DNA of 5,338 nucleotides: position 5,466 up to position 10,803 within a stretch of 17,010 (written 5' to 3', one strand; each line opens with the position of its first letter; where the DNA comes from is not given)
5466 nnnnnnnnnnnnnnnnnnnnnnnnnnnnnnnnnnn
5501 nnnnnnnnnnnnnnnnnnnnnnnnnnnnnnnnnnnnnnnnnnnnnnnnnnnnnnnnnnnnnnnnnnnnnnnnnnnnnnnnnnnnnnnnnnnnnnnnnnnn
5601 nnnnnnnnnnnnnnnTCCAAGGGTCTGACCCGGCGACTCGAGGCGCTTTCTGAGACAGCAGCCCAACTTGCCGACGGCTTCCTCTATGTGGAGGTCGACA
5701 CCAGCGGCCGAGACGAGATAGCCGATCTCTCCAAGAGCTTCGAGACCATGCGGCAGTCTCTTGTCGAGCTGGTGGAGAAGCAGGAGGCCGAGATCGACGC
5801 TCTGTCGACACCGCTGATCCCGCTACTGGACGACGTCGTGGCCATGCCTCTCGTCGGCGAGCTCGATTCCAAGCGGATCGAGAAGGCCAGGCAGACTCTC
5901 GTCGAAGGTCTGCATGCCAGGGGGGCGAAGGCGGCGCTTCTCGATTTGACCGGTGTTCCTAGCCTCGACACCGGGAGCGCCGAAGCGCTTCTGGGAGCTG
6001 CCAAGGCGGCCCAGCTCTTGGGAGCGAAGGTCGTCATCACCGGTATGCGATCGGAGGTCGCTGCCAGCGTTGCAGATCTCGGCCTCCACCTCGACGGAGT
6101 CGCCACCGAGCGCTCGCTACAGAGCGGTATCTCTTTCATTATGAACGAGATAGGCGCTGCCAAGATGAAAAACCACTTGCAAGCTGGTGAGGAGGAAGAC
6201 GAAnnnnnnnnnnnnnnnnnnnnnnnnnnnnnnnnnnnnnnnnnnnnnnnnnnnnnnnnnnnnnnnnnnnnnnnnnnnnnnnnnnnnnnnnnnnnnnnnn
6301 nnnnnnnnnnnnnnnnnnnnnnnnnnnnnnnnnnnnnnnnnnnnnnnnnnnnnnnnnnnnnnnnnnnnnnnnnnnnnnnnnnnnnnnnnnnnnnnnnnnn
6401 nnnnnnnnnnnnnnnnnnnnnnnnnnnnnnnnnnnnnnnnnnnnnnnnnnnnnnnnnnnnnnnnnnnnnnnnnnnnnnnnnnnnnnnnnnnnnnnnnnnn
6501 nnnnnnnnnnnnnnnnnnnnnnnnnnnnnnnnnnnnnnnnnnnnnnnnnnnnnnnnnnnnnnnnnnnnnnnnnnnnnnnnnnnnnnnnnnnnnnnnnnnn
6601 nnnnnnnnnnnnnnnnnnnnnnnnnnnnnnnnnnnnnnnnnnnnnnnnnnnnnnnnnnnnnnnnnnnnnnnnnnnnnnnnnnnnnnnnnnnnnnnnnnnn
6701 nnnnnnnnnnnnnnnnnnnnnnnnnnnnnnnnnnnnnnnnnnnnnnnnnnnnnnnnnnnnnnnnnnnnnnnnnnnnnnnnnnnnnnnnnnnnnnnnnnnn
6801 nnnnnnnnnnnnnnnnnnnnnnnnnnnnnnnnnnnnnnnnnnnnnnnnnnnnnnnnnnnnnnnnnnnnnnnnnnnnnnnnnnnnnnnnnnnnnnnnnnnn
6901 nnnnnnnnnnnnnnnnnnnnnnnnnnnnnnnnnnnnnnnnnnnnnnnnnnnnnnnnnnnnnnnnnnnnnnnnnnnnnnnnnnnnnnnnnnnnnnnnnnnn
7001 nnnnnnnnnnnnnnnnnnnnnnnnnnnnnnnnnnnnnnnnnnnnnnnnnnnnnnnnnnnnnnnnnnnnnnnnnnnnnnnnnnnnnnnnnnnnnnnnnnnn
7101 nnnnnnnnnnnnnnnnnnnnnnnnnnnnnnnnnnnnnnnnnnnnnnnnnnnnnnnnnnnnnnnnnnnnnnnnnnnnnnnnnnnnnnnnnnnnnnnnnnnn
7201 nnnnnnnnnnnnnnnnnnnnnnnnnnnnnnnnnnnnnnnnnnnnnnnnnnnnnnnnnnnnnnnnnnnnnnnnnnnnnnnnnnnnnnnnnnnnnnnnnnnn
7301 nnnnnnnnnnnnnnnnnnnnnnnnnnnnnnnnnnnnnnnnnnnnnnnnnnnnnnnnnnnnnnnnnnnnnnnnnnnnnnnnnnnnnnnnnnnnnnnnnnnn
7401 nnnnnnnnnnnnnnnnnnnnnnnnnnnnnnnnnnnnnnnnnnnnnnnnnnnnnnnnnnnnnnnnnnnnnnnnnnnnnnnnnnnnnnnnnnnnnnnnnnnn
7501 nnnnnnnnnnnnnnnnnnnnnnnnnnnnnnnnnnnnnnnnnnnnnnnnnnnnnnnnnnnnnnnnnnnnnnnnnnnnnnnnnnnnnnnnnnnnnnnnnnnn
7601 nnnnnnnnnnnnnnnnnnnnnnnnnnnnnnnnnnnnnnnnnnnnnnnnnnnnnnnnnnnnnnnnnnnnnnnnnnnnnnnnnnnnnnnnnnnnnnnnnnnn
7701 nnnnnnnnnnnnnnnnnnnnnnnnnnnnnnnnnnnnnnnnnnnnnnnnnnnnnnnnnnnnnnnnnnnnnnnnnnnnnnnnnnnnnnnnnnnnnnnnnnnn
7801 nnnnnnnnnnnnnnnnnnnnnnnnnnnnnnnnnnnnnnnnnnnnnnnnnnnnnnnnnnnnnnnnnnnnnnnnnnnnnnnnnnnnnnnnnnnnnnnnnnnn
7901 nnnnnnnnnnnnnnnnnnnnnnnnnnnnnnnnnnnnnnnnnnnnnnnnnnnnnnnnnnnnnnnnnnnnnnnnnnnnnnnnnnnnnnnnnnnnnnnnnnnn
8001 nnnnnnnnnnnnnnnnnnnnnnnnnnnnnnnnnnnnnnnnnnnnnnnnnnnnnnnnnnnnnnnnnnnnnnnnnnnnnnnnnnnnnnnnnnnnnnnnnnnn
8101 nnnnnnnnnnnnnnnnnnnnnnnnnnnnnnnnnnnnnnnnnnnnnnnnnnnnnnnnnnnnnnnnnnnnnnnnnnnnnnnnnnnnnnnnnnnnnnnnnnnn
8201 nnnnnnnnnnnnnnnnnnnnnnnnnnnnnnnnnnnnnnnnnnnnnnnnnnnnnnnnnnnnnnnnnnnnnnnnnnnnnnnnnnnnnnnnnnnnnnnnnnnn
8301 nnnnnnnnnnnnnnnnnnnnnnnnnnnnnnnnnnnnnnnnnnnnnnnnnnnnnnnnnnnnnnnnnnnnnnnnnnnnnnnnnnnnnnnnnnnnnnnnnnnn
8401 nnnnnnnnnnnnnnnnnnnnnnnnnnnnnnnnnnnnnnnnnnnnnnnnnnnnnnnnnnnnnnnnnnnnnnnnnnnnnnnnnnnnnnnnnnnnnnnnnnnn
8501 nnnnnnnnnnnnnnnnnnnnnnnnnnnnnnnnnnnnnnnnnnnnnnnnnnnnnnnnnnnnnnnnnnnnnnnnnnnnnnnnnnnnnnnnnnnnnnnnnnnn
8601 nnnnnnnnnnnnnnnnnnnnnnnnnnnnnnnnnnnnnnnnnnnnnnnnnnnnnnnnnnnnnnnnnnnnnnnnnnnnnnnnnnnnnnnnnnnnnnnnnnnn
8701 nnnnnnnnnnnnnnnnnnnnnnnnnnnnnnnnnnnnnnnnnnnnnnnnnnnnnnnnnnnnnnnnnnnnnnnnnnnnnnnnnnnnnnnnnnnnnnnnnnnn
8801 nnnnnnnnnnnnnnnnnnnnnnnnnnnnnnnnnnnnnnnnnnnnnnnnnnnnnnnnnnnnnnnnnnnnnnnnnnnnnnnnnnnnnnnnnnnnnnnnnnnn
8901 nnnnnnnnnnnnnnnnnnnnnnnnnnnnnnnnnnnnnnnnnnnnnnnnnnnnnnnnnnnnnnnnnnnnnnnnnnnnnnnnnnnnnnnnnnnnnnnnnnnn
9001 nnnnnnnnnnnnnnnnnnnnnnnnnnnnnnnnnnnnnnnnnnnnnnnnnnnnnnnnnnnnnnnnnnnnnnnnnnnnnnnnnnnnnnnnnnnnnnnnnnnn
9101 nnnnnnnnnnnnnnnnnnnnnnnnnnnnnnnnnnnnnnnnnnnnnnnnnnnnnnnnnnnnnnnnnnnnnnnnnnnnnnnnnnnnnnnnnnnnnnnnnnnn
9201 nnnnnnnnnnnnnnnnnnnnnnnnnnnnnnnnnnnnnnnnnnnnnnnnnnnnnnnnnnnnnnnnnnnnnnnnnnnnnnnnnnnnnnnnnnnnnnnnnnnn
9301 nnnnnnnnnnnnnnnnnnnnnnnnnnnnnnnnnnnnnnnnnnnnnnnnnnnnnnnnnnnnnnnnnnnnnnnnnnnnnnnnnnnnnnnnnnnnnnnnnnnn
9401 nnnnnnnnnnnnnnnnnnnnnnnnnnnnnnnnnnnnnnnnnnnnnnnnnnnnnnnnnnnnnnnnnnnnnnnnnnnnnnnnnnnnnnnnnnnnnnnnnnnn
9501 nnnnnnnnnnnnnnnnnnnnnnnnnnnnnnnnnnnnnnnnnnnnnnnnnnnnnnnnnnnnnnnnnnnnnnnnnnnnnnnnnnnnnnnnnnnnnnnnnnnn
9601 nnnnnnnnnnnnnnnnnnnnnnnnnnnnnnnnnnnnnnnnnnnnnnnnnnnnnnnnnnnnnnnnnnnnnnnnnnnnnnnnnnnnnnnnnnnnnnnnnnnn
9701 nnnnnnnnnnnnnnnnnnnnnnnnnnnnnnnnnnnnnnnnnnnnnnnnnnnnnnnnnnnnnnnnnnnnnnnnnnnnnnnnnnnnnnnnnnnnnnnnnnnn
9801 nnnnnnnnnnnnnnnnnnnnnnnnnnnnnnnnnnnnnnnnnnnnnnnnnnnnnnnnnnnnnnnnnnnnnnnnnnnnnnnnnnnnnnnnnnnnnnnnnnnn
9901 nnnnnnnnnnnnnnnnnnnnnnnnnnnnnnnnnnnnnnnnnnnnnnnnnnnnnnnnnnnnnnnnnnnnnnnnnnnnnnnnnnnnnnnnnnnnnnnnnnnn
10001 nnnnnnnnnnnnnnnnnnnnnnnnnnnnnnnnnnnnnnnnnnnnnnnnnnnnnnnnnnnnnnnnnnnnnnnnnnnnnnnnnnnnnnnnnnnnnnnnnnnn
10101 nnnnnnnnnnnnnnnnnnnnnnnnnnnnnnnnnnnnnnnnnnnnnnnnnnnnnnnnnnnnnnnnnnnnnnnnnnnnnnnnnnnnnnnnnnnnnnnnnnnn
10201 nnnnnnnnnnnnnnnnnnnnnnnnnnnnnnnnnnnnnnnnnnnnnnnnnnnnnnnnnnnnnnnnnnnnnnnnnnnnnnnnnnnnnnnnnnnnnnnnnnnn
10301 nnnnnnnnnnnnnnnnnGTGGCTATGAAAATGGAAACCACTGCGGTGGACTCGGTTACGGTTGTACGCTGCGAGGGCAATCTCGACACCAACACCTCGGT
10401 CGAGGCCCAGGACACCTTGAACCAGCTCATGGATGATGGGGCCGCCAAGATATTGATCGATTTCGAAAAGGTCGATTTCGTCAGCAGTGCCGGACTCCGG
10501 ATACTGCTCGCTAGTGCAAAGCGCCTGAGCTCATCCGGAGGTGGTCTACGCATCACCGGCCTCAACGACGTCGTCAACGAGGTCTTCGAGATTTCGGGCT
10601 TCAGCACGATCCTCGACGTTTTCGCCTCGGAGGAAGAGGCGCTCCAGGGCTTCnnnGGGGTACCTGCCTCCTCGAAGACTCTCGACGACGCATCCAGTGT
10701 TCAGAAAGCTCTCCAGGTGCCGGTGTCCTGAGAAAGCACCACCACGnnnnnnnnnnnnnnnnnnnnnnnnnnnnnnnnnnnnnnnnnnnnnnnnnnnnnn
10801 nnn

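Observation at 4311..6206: Stressosome RsbR paralog with an extracytoplasmic dCache sensor, two TM helices and a HAMP domain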

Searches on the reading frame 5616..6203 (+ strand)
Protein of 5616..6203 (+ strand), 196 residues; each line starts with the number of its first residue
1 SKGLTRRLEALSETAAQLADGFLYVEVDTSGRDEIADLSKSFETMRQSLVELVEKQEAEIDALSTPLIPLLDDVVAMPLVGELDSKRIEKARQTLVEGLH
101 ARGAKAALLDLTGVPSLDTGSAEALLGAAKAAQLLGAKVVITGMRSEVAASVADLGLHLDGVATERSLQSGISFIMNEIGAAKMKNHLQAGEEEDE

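Call 55: search_protein_representatives(protein=window:5616-6203:+)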
Query: 196 residues. Proteins with E-value up to 0.001 (for the whole library): 8679; up to 1e-10: 6453; up to 1e-30: 25. The best 150 are listed.
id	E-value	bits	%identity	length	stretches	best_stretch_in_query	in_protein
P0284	4.1e-59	215.9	63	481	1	1-179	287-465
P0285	2.7e-57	210.0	62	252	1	2-194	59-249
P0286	7.3e-48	179.3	53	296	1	2-179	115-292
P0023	6.7e-43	163.1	50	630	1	1-188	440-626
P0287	9.0e-41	156.2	48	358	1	4-173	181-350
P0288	9.4e-38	146.4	51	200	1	3-173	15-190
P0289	1.2e-37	146.0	45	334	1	1-176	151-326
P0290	2.5e-37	145.0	47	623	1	2-173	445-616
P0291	1.9e-36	142.2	36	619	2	51-172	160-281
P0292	3.6e-36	141.2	52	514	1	46-185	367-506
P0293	8.0e-36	140.1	48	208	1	14-177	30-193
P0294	7.5e-35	136.9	43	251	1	1-174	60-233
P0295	1.4e-34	136.0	46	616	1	3-180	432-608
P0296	2.9e-34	135.0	45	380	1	2-177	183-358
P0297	4.5e-34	134.4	44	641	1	4-180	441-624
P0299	1.4e-32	129.6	40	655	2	46-181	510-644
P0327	3.3e-29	118.6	44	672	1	37-181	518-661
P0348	1.8e-28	116.2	48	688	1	49-179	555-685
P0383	9.4e-28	113.8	39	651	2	43-179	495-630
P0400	1.6e-27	113.1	35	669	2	34-181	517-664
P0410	2.2e-27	112.7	43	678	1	35-176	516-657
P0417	2.5e-27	112.5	46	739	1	43-182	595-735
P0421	2.6e-27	112.4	47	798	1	50-177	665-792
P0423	2.7e-27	112.4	40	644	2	35-176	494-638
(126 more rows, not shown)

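Call 56: search_protein_families(library=pfam, proteins=[P0291, P0299, P0327, P0348, P0383, P0400, P0410, P0417, P0421, P0423], max_evalue=0.0001)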
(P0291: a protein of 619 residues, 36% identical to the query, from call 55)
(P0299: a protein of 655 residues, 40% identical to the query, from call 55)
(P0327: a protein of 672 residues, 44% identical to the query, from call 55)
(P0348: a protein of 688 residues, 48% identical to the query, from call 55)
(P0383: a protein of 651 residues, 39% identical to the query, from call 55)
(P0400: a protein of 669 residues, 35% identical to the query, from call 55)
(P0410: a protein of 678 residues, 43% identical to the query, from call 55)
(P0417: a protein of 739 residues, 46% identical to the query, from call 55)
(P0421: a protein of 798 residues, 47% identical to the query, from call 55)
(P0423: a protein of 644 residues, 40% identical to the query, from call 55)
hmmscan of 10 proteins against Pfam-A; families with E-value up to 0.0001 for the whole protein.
P0291 (619 aa): 3 families
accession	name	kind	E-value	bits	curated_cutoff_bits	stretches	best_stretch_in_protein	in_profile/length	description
PF01740.26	STAS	-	1.1e-27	96.3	22.6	2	492-584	2-94/106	STAS domain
PF13466.11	STAS_2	-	5.8e-09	36.5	29.2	1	507-584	5-80/80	STAS domain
PF00107.32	ADH_zinc_N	-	2.9e-05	24.5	31.8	0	237-267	6-36/129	Zinc-binding dehydrogenase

P0299 (655 aa): 6 families
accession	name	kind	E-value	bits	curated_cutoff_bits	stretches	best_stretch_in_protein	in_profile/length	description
PF01740.26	STAS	-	3.1e-16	59.5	22.6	1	531-633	3-104/106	STAS domain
PF13426.13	PAS_9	-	2e-12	47.8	27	1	410-501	2-103/103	PAS domain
PF00989.32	PAS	-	4.8e-12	46.3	22.6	1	402-498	4-112/113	PAS fold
PF13188.13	PAS_8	-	1.8e-08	34.4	21.8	1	401-454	3-53/65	PAS domain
PF08448.16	PAS_4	-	2.4e-07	31.4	23.1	1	405-504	1-110/110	PAS fold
PF13466.11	STAS_2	-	2e-06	28.3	29.2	1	543-621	3-79/80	STAS domain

P0327 (672 aa): 3 families
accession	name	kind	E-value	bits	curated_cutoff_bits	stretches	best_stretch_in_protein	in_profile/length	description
PF00501.34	AMP-binding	-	9.7e-56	189.6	29.9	2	186-372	183-383/384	AMP-binding enzyme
PF13193.12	AMP-binding_C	-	2.5e-16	60.8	24.5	1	424-498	1-75/76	AMP-binding enzyme C-terminal domain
PF01740.26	STAS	-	2.9e-15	56.4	22.6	1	547-638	3-94/106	STAS domain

P0348 (688 aa): 9 families
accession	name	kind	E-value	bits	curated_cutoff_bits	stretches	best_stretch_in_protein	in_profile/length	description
PF13426.13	PAS_9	-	1.5e-24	86.7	27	2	443-543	1-103/103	PAS domain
PF00989.32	PAS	-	7.6e-21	74.7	22.6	2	315-422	3-113/113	PAS fold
PF08448.16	PAS_4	-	2.6e-20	73.2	23.1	2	320-427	2-110/110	PAS fold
PF13188.13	PAS_8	-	1.7e-15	56.7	21.8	1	435-477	3-43/65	PAS domain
PF01740.26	STAS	-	2.1e-14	53.6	22.6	1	575-664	5-94/106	STAS domain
PF13185.12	GAF_2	-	1.2e-07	32.5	28.6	1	158-298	1-130/136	GAF domain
PF08447.18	PAS_3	-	3.2e-07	30.9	25.6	0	336-417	2-87/89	PAS fold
PF01590.32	GAF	-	1.3e-06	29.4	22.4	1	161-298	2-128/133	GAF domain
PF13466.11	STAS_2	-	5.6e-06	26.9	29.2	1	585-664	3-80/80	STAS domain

P0383 (651 aa): 7 families
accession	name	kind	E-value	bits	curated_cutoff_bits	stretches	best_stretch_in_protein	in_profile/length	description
PF00672.30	HAMP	-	5.2e-18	65.6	25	1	313-364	1-52/53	HAMP domain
PF02743.24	dCache_1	-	2.7e-15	57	45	1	41-227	5-184/240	Cache domain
PF01740.26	STAS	-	5.2e-15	55.6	22.6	1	521-609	6-94/106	STAS domain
PF00989.32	PAS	-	1.8e-08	34.8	22.6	1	375-486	1-113/113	PAS fold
PF08448.16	PAS_4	-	3e-08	34.3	23.1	1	382-490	2-109/110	PAS fold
PF08447.18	PAS_3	-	1.7e-07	31.8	25.6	1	401-472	5-77/89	PAS fold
PF13426.13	PAS_9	-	5.5e-05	23.8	27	0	386-488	2-103/103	PAS domain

P0400 (669 aa): 6 families
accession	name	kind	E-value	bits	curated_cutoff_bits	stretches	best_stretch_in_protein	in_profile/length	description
PF01740.26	STAS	-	1.1e-14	54.6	22.6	1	549-641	2-94/106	STAS domain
PF13426.13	PAS_9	-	7.7e-13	49.1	27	1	416-520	5-103/103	PAS domain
PF13188.13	PAS_8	-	6.2e-07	29.5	21.8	1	403-460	2-55/65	PAS domain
PF13185.12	GAF_2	-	3e-06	27.9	28.6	0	233-373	1-127/136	GAF domain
PF08447.18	PAS_3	-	1.3e-05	25.8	25.6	1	426-511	2-85/89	PAS fold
PF01590.32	GAF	-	1.6e-05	25.9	22.4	0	266-373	37-125/133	GAF domain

P0410 (678 aa): 7 families
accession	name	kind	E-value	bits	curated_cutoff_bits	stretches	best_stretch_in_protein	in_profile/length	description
PF13426.13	PAS_9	-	2.4e-47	159.9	27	4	301-402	1-103/103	PAS domain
PF00989.32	PAS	-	6e-35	120.1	22.6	3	293-400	3-113/113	PAS fold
PF08448.16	PAS_4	-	9e-34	116.5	23.1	3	297-405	1-110/110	PAS fold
PF13188.13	PAS_8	-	7.1e-31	105.5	21.8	2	43-93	2-53/65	PAS domain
PF01740.26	STAS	-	7e-16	58.4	22.6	1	548-639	3-94/106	STAS domain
PF08447.18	PAS_3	-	1.5e-14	54.5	25.6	1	314-396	2-88/89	PAS fold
PF24820.1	Diguanyl_cycl_sensor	-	2.4e-06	27.9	28.1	0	115-156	70-109/109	Diguanylate cyclase-like sensor domain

P0417 (739 aa): 7 families
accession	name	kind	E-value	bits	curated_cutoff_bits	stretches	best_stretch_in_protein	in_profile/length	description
PF08447.18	PAS_3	-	3.2e-57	191.2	25.6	2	225-314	2-89/89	PAS fold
PF08448.16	PAS_4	-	4.1e-29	101.5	23.1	2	367-468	12-110/110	PAS fold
PF00989.32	PAS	-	5.8e-23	81.5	22.6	2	475-552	2-81/113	PAS fold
PF13426.13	PAS_9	-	4e-22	78.9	27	0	487-588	4-101/103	PAS domain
PF01740.26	STAS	-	1.9e-14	53.7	22.6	1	621-710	4-93/106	STAS domain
PF13188.13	PAS_8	-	5.6e-11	42.4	21.8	0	48-77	14-44/65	PAS domain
PF14598.12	PAS_11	-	7.3e-05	23.1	25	0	232-300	22-87/109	PAS domain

P0421 (798 aa): 6 families
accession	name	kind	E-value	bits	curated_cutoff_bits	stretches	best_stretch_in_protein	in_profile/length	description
PF08448.16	PAS_4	-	4e-59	198.1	23.1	5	297-405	1-109/110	PAS fold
PF00989.32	PAS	-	9.4e-47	158.1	22.6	4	37-148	7-113/113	PAS fold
PF13426.13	PAS_9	-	1.3e-36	125.5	27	3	42-150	2-103/103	PAS domain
PF13188.13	PAS_8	-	1.1e-22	79.5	21.8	1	292-348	2-55/65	PAS domain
PF08447.18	PAS_3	-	1.4e-17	64.2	25.6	0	560-636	2-79/89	PAS fold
PF01740.26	STAS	-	3.7e-14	52.8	22.6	1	683-784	4-104/106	STAS domain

P0423 (644 aa): 6 families
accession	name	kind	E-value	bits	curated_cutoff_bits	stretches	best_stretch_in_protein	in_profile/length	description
PF01740.26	STAS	-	2.5e-13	50.1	22.6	1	529-619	3-93/106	STAS domain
PF13426.13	PAS_9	-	2.3e-11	44.3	27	1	408-499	2-103/103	PAS domain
PF00989.32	PAS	-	3.3e-11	43.6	22.6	1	400-452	4-56/113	PAS fold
PF13188.13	PAS_8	-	1.1e-08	35.1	21.8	1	399-454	3-55/65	PAS domain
PF08448.16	PAS_4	-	1.2e-06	29.2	23.1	0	403-454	1-52/110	PAS fold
PF00672.30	HAMP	-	1.5e-05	25.7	25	1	344-392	3-51/53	HAMP domain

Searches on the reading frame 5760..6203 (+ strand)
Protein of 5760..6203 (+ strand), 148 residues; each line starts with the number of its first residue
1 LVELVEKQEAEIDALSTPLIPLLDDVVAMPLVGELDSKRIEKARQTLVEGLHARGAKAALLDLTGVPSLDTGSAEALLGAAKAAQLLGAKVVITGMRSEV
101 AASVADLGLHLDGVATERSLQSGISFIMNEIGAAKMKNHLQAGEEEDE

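Call 47: search_solved_structures(query=window:5760-6203:+, max_evalue=10)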
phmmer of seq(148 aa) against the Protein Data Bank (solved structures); distinct sequences matched with E-value up to 10: 27.
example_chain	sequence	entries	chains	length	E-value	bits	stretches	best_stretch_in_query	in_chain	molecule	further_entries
6qcm_CD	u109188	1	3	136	1.3e-20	77.4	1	6-125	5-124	RsbR protein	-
6qcm_CB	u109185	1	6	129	6.1e-20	75.2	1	12-125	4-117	RsbR protein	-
9o4r_A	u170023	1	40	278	7.6e-20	74.9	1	5-125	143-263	RsbR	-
6qcm_AB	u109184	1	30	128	7.7e-20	74.9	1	12-125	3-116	RsbR protein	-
9o3o_A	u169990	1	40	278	8.1e-20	74.8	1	5-125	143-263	STAS domain-containing protein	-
7b0u_A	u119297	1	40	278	9.2e-20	74.6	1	5-125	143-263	RsbR protein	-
9o5l_A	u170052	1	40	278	1.1e-19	74.4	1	5-125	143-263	STAS domain-containing protein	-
9o3z_A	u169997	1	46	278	4.1e-19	72.5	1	5-125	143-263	RsbR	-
9o4h_A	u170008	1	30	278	5.5e-19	72.1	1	5-125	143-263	RsbR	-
6qcm_AD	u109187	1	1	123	1.9e-14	57.4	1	6-102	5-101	RsbR protein,RsbR protein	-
7o0i_B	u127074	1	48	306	3.3e-14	56.7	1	6-129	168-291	Anti-anti-sigma factor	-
6qcm_A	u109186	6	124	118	1.8e-12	51.1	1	23-132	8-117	RsbS protein | RsbT antagonist protein RsbS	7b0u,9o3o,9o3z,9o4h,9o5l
6jhk_A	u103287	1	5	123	2.6e-12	50.5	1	18-132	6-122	RsbS negative regulator of sigma-B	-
9o4r_a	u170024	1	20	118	2.7e-12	50.5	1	23-132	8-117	RsbT antagonist protein RsbS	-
2mwg_A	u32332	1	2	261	2.9e-11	47.2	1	4-123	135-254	Blue-light photoreceptor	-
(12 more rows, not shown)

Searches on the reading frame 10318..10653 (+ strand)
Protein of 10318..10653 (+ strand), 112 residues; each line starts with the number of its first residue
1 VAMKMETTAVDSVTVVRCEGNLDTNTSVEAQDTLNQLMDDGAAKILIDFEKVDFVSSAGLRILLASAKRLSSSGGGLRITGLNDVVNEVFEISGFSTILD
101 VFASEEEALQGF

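Call 5: search_protein_families(library=pfam, proteins=[window:10318-10653:+], max_evalue=0.1)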
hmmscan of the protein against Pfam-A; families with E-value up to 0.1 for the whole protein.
window:10318-10653:+ (112 aa): 3 families
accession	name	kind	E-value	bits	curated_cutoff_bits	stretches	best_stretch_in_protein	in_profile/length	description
PF01740.26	STAS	-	2.6e-19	69.4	22.6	1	5-108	2-106/106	STAS domain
PF13466.11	STAS_2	-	3e-12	47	29.2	1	19-95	4-79/80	STAS domain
PF18795.7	HSM3_N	-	0.036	14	24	1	24-105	7-90/237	DNA mismatch repair protein HSM3, N terminal domain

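Call 6: search_protein_families(library=ncbifam, proteins=[window:10318-10653:+], max_evalue=0.01)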
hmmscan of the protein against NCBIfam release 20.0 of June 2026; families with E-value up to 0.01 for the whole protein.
window:10318-10653:+ (112 aa): 5 families
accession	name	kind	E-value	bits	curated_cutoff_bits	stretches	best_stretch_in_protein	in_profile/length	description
TIGR00377.1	ant_ant_sig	superfamily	2.2e-24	85.4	53.45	1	1-107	1-108/108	anti-sigma factor antagonist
TIGR02886.1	spore_II_AA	equivalog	8.4e-18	64.3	114.75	1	6-109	2-106/106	anti-sigma F factor antagonist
NF033618.0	mlaB_1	equivalog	0.00036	20.9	90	1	16-92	12-85/94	lipid asymmetry maintenance protein MlaB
NF047705.1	slr1659_superfam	superfamily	0.0012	19.1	100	1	12-64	15-70/111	slr1659 superfamily regulator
NF002134.0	PRK00971.1-4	equivalog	0.0021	16.9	557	1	7-91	323-406/429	glutaminase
